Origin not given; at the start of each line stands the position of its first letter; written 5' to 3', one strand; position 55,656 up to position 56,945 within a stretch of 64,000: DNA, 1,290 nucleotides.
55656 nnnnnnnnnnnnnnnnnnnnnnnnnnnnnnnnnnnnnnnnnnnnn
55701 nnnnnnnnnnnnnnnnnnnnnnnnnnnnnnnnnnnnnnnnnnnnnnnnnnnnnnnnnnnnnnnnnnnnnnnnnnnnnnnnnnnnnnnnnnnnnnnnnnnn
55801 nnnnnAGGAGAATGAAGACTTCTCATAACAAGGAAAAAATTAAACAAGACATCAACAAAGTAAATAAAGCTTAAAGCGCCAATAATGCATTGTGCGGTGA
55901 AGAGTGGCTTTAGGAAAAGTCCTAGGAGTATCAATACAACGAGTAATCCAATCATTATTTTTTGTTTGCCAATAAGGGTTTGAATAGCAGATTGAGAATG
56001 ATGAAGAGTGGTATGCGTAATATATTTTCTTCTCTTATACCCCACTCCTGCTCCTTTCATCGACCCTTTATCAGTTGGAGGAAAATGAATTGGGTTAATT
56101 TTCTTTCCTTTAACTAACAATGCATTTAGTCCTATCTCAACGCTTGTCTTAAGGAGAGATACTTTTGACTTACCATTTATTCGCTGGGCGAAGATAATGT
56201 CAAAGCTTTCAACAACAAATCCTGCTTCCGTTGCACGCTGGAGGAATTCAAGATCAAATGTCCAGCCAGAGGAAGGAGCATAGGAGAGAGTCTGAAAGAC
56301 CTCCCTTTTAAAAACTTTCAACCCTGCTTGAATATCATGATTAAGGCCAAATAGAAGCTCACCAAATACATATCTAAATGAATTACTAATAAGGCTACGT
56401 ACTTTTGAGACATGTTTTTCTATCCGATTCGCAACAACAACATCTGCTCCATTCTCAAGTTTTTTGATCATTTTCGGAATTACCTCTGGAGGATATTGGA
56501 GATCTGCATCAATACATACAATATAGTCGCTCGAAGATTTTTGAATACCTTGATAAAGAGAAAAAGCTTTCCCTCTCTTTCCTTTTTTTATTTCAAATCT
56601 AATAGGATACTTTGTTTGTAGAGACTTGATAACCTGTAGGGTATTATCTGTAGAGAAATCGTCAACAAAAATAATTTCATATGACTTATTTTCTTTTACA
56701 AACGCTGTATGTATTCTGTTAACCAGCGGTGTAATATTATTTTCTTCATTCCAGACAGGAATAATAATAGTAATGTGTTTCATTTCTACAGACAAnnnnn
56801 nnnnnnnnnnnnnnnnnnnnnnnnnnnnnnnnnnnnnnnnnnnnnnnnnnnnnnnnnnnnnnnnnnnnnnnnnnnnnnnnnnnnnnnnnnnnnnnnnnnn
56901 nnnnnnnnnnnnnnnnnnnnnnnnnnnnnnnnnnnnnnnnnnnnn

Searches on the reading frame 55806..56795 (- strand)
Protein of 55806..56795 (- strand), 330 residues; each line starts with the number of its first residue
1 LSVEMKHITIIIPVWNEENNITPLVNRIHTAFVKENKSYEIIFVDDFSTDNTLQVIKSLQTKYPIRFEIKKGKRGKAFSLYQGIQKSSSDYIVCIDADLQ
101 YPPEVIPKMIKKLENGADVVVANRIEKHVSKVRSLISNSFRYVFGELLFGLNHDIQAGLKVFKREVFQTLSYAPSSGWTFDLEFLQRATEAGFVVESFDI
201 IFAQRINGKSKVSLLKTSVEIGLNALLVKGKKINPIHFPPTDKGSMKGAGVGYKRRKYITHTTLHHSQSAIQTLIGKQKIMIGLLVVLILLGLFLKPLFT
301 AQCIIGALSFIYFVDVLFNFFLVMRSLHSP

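Call 49: search_solved_structures(query=window:55806-56795:-, max_evalue=0.001)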
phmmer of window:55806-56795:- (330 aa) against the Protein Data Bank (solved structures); distinct sequences matched with E-value up to 0.001: 27.
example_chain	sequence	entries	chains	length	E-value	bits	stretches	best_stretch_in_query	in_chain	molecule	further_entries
5mlz_A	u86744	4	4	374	7.3e-25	90.9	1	7-212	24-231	Dolichol monophosphate mannose synthase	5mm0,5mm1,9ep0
9bhc_C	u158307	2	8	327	9.8e-19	70.7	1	5-171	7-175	Undecaprenyl-phosphate 4-deoxy-4-formamido-L-arabinose transferase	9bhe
8vxh_A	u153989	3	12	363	1.4e-18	70.3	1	5-171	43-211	Undecaprenyl-phosphate 4-deoxy-4-formamido-L-arabinose transferase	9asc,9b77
9hwj_A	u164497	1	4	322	1.6e-18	70.1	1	5-170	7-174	Undecaprenyl-phosphate 4-deoxy-4-formamido-L-arabinose transferase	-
5ekp_C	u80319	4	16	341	4.3e-16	62.1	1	7-147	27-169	Uncharacterized glycosyltransferase sll0501 | Glycosyltransferase sll0501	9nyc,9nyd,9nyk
5eke_A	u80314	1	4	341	4.4e-16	62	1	7-147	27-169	Uncharacterized glycosyltransferase sll0501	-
9nye_A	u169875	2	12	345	4.4e-16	62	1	7-147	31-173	Glycosyltransferase sll0501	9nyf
8vh7_A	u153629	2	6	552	3.8e-08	36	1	25-154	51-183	Heparosan synthase B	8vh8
8viw_A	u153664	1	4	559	3.9e-08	35.9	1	25-154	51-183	Heparosan synthase B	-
5tze_C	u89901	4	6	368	5.7e-07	32.1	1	8-106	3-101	Glycosyl transferase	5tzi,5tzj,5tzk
5tz8_A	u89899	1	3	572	1e-06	31.3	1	8-105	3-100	Glycosyl transferase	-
2z87_A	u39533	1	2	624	1.3e-06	30.9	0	8-142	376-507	Chondroitin synthase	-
2z86_A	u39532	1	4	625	1.3e-06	30.9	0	8-142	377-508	Chondroitin synthase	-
6h1j_A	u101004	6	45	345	2.4e-06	30.1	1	4-123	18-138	Probable ss-1,3-N-acetylglucosaminyltransferase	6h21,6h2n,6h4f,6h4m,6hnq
5hea_A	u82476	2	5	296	2.5e-05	26.7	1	8-126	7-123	Putative glycosyltransferase (GalT1)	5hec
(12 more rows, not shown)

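Call 71: search_protein_families(library=ncbifam, proteins=[window:55806-56795:-], max_evalue=0.01)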
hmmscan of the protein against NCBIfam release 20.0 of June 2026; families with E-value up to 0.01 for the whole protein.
window:55806-56795:- (330 aa): 25 families
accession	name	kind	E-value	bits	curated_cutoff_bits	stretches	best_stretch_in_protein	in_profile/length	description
NF047588.1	GlcsyltransPgfSStrep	equivalog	1.6e-23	83.4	500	1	7-170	2-167/308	glycosyltransferase PgfS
NF007986.1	PRK10714.1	equivalog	5.1e-23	81.6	529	1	4-216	4-214/316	undecaprenyl-phosphate 4-deoxy-4-formamido-L-arabinose transferase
TIGR04182.1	glyco_TIGR04182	equivalog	1.1e-20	74.2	325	1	8-289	2-275/293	S-layer glycoprotein N-glycosyltransferase AglJ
TIGR03937.1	PgaC_IcaA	equivalog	6.4e-19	68.2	422.3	1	4-119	43-156/407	poly-beta-1,6-N-acetyl-D-glucosamine synthase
NF041391.1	DPhHxTase_Halo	equivalog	2.9e-15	55.8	375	1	15-223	4-203/213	dolichyl-phosphate hexose transferase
TIGR03111.1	glyc2_xrt_Gpos1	hypoth_equivalog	4.2e-15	55.5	363.95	1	4-121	47-164/439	TIGR03111 family XrtG-associated glycosyltransferase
NF041875.1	EPS_EpsD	equivalog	1.9e-13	50.5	370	1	9-127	2-118/325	exopolysaccharide biosynthesis glycosyltransferase EpsD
NF038302.1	EPS_HpsE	equivalog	2.1e-13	49.9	300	1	8-99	3-97/307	hormogonium polysaccharide biosynthesis glycosyltransferase HpsE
TIGR04283.1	glyco_like_mftF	equivalog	3.1e-13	49.8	182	1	8-122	1-106/221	TIGR04283 family arsenosugar biosynthesis glycosyltransferase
NF007482.0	PRK10073.1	equivalog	8.9e-13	47.9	423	1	4-121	4-119/334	glycosyltransferase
NF010496.0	PRK13915.1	equivalog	1.1e-11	44.3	262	1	6-114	31-143/307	glucosyl-3-phosphoglycerate synthase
NF050050.1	ProtGlycPglI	equivalog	2.1e-09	37.2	500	1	6-134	2-129/306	GalNAc(5)-diNAcBac-PP-undecaprenol beta-1,3-glucosyltransferase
NF058614.1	PPMAGASynPpgS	equivalog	2.7e-09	36.8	370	1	9-211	3-207/226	polyprenyl-phospho-N-acetylgalactosaminyl synthase PpgS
NF047683.1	TeichurnBiosyTuaG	equivalog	3.3e-09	36.8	400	1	3-113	3-111/252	teichuronic acid biosynthesis protein TuaG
NF045692.1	OglycostaseCruG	equivalog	6.9e-09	35.1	600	1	5-119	40-159/386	2'-O-glycosyltransferase CruG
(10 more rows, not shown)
